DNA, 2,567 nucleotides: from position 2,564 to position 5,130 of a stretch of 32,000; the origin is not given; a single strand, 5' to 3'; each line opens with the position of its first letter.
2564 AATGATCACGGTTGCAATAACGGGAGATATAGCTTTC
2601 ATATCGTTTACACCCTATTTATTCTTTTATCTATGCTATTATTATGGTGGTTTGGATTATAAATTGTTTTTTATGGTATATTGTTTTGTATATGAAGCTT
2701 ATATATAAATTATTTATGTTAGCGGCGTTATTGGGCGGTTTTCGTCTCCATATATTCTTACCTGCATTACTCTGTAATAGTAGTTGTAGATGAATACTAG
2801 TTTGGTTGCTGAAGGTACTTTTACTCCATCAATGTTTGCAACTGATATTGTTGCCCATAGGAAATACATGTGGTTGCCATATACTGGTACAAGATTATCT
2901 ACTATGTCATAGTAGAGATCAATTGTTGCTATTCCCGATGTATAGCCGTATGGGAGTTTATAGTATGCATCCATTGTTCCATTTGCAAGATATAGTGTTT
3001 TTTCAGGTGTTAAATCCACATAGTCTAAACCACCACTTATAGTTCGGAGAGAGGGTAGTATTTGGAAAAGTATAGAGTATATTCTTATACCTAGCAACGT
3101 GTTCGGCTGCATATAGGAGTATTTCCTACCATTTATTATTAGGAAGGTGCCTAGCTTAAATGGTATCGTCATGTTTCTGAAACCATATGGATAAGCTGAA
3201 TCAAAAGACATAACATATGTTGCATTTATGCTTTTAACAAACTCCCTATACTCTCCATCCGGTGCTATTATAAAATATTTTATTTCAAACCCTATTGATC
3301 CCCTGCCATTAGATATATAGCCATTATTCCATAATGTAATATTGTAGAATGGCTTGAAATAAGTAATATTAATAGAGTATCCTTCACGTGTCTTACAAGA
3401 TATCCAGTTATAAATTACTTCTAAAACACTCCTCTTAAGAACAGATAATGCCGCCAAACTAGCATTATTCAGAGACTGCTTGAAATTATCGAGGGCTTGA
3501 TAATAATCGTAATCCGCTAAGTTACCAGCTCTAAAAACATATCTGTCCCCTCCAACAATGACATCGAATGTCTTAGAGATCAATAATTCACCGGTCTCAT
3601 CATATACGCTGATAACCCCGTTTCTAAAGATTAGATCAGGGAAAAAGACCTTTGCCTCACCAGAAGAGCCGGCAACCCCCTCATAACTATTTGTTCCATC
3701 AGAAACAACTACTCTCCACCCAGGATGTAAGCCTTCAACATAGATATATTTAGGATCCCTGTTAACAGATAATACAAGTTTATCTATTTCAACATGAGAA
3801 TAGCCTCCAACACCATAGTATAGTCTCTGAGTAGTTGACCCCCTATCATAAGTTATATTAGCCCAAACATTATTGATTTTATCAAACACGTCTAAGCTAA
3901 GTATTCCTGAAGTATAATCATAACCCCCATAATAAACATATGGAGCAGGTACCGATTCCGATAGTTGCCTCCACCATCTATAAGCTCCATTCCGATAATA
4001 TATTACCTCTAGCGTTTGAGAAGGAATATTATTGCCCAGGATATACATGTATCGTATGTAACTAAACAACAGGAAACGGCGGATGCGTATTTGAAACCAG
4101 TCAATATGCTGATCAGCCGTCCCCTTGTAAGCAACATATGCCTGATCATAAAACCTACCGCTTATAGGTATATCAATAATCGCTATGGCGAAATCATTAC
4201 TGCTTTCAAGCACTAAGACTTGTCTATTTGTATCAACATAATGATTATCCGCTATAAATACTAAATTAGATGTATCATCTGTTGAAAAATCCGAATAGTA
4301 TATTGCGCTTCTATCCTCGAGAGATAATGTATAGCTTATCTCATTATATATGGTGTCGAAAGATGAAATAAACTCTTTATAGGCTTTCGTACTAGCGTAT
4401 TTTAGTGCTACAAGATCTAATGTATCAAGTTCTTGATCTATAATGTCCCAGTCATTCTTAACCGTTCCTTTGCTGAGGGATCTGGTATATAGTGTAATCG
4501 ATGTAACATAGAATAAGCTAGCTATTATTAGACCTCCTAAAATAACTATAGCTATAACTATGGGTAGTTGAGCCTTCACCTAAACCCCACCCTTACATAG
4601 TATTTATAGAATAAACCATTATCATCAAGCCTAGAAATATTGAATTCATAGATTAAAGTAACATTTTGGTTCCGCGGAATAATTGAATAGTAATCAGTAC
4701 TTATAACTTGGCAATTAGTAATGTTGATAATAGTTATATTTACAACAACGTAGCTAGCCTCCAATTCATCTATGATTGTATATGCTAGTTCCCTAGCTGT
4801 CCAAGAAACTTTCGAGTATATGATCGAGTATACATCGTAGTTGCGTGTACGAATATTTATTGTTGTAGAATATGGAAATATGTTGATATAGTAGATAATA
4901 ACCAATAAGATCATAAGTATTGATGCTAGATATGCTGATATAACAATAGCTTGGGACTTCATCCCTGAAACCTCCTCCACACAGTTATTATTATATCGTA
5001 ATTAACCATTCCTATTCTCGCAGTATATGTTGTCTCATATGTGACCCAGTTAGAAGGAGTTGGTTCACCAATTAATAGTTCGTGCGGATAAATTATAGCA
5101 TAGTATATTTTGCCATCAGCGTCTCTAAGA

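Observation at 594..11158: Atypical type IV pilus-like locus: divergent ATPase plus a seven-gene platform/pilin/glycosyltransferase operon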

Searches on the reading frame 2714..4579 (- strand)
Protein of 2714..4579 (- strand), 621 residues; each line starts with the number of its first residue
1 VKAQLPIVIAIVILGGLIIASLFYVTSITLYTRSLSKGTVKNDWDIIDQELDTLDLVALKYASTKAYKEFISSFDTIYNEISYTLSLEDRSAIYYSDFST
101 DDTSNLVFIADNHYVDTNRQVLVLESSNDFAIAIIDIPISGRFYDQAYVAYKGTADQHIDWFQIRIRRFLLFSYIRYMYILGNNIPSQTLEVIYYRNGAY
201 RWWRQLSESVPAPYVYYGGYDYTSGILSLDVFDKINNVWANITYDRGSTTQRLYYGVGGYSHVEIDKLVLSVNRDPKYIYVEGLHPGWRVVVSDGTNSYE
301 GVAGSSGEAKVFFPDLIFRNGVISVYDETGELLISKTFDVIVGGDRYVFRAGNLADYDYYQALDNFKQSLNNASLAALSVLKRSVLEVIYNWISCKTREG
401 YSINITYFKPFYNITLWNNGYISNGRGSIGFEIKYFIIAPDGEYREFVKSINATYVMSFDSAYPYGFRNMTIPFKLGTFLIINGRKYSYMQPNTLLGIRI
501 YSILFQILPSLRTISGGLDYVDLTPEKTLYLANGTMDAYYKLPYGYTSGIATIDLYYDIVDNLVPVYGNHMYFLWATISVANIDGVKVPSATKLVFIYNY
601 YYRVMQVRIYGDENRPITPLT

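Call 3: search_protein_families(library=pfam, proteins=[window:2714-4579:-], max_evalue=1)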
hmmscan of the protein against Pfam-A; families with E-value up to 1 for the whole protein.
window:2714-4579:- (621 aa): 0 families

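Call 4: search_protein_families(library=ncbifam, proteins=[window:2714-4579:-], max_evalue=1)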
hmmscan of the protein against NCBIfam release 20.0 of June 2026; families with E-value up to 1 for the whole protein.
window:2714-4579:- (621 aa): 0 families

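Call 29: find_homologous_proteins(query=window:2714-4579:-, max_evalue=0.001)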
Query window:2714-4579:- (621 aa): 5 proteins with E <= 0.001 among 8000 candidates.
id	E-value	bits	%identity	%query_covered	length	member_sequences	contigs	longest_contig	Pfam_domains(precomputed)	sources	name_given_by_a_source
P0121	0.0e+0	1393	100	100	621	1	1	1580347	-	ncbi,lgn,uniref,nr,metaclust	ncbi:hypothetical protein [Staphylothermus hellenicus]|uniref:Uncharacterized protein n=1 Tax=Staphy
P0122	7.6e-250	849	85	75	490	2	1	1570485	-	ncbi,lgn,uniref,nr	ncbi:hypothetical protein Smar_1477 [Staphylothermus marinus F1]|uniref:Uncharacterized protein n=1 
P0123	2.9e-165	570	73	45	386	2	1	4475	-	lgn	-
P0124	9.0e-158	545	46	100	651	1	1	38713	-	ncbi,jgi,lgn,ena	-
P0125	9.4e-105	370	37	100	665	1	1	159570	-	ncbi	-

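Call 31: find_encoding_contigs(protein=P0122, flank=10000, max_places=1)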
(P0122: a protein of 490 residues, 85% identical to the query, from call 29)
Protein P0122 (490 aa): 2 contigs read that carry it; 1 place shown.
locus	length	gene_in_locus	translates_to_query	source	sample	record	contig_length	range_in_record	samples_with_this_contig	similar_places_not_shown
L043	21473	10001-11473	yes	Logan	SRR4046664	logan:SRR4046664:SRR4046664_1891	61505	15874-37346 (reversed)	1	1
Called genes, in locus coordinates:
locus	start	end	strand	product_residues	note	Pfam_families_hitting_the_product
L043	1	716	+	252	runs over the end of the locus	-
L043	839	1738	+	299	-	PF02830:V4R (weak)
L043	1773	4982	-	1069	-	PF14528:LAGLIDADG_3 (faint), PF00437:T2SSE, PF14890:Intein_splicing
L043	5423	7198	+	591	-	PF00482:T2SSF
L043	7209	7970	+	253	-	-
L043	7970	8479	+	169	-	-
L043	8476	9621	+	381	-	-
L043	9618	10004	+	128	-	-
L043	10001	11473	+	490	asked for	-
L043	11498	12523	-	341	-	PF07885:Ion_trans_2, PF02254:TrkA_N, PF22614:Slo-like_RCK (faint)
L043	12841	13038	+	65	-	PF13412:HTH_24 (weak), PF08279:HTH_11 (weak), PF12802:MarR_2 (weak), PF09339:HTH_IclR (weak)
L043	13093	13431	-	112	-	PF25937:DUF7980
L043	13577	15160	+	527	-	PF01966:HD (weak)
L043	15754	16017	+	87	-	-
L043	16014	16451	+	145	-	-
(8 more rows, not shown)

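Call 47: predict_structure(alignment_id=A1)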
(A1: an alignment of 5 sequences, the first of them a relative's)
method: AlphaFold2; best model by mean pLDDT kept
length: 621 residues; sequences in the alignment: 5
mean_pLDDT: 53.7   pTM: 0.44
mean pLDDT of the five models: 53.7, 50.8, 46.8, 46.0, 43.7
residues with pLDDT >= 90: 33; 70-90: 173; 50-70: 83; < 50: 332
segments of 3 or more residues with pLDDT < 50: 1-40, 91-273, 352-357, 461-469, 502-518, 544-595, 597-621
pLDDT, mean of each block of 10 residues (from residue 1): 35 41 42 44 77 81 77 63 68 38 29 24 29 25 28 28 28 26 23 21 24 35 40 38 37 27 31 61 87 85 87 68 86 80 75 48 66 83 90 88 90 69 70 90 86 74 45 71 76 62 40 40 70 74 40 26 35 40 39 45 47 39 31
secondary structure, 60 per line:
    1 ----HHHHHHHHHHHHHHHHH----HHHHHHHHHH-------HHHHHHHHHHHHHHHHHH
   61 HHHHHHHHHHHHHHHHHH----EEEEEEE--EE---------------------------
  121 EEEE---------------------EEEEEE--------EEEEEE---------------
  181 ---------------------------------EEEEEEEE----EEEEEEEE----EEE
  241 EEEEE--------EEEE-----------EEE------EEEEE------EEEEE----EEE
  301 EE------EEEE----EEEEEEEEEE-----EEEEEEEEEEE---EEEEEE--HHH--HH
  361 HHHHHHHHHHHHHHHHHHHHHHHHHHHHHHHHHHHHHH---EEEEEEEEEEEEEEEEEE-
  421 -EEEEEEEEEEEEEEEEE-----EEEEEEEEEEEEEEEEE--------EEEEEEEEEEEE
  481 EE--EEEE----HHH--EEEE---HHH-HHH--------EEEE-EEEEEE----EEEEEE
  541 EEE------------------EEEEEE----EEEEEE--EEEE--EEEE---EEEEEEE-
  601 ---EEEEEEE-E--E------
elements in order: H5-21 H26-35 H43-78 E83-89 E121-124 E146-151 E160-165 E214-221 E226-233 E238-245 E254-257 E269-271 E278-282 E289-293 E298-302 E309-312 E317-326 E332-342 E346-351 H359-398 E402-419 E422-438 E444-460 E469-482 E485-488 E498-501 E520-523 E525-530 E535-543 E562-567 E572-577 E580-583 E586-589 E593-599 E604-610

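Call 53: fold_search(model_id=the predicted structure, library=pdb)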
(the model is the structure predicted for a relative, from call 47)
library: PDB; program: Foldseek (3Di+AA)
matches with E <= 10: 782; with E <= 0.001: 0
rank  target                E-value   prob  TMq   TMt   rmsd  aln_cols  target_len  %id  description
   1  9vla_A                5.3e-03  0.57  0.10  0.11  22.5       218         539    9  Crystal structure of PNGase Bb in complex with MUXF glycopeptide (released 2026-02-18)
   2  9e9r                  2.6e-02  0.06  0.08  0.03  35.0       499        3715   11  The Structure of ApoB100 from Human Low-Density Lipoprotein (released 2024-12-18)
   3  7dm0_A                3.1e-02  0.63  0.08  0.27  20.2       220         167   10  Biofilm associated protein - C region (released 2021-12-15)
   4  5k8g                  3.2e-02  0.04  0.06  0.07  32.7       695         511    6  Crystal structure of a putative peptide-binding domain of MpAFP (released 2017-09-06)
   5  4ffg_A                3.8e-02  0.06  0.08  0.09  26.3       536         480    8  Crystal Structure of Levan Fructotransferase from Arthrobacter ureafaciens in complex with DFA-IV (released 2012-07-18)
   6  8f5p_B                4.2e-02  0.04  0.07  0.05  26.1       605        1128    9  Structure of Leishmania tarentolae IFT-A (state 2) (released 2022-12-21)
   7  9ea7                  6.1e-02  0.05  0.08  0.02  34.9       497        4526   11  The Structure of ApoB100 from Human Low-Density Lipoprotein (released 2024-12-18)
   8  5u9o_D                6.5e-02  0.41  0.08  0.24  11.8       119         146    9  Cocrystal structure of the intermembrane space region of the plastid division proteins PARC6 and PDV1 (released 2017-12-20)
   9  8ptx_A                6.8e-02  0.06  0.09  0.05  29.0       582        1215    7  Cryo-EM structure of human Elp123 in complex with tRNA, acetyl-CoA, 5'-deoxyadenosine and methionine (released 2024-04-17)
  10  9gon_D                6.8e-02  0.04  0.07  0.06  25.3       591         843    8  Crystal structure of DPP9 in complex with sulphostin (released 2025-07-16)
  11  6jpn_A                7.2e-02  0.23  0.10  0.09  16.1       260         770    8  Crystal structure of the catalytic domain of a multi-domain alginate lyase Dp0100 from thermophilic bacterium Defluvii (released 2019-10-30)
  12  4dwh_C                8.0e-02  0.38  0.08  0.21  16.7       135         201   15  Structure of the major type 1 pilus subunit FIMA bound to the FIMC (2.5 A resolution) (released 2012-05-30)
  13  5u9o_F                8.9e-02  0.28  0.07  0.23  11.9       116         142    9  Cocrystal structure of the intermembrane space region of the plastid division proteins PARC6 and PDV1 (released 2017-12-20)
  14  6x6q_A                8.9e-02  0.03  0.06  0.07  30.7       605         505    7  Peptide-bound structure of Marinomonas primoryensis peptide-binding domain (released 2021-09-01)
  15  5j6h_A                9.4e-02  0.08  0.07  0.14  25.6       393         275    6  Recognition of the MHC class Ib molecule H2-Q10 by the natural killer cell receptor Ly49C (released 2016-07-13)
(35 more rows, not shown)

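Call 84: find_encoding_contigs(protein=P0121, flank=10000, max_places=2)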
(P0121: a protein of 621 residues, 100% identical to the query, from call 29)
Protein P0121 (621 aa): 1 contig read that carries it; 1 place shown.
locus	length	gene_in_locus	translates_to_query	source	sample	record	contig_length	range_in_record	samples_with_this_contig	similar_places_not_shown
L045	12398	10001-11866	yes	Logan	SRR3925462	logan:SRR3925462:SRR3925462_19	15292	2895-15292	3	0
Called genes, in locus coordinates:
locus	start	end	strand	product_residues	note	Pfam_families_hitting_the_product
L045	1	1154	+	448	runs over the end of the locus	-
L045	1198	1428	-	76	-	-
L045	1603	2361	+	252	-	-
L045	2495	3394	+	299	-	PF22629:ACT_AHAS_ss, PF02830:V4R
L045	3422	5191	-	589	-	PF00437:T2SSE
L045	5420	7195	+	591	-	PF00482:T2SSF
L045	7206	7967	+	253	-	-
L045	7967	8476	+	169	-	-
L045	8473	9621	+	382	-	-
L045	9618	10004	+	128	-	-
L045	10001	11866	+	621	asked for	-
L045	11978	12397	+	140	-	?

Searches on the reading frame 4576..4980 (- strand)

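Call 3: search_protein_families(library=pfam, proteins=[window:4576-4980:-], max_evalue=1)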
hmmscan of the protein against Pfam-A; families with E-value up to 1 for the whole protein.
window:4576-4980:- (134 aa): 1 family
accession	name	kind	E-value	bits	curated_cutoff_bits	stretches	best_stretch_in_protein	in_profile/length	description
PF23516.1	YthB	-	0.26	12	27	1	89-105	12-28/32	YthB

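Call 4: search_protein_families(library=ncbifam, proteins=[window:4576-4980:-], max_evalue=1)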
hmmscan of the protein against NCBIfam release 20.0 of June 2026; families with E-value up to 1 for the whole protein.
window:4576-4980:- (134 aa): 0 families
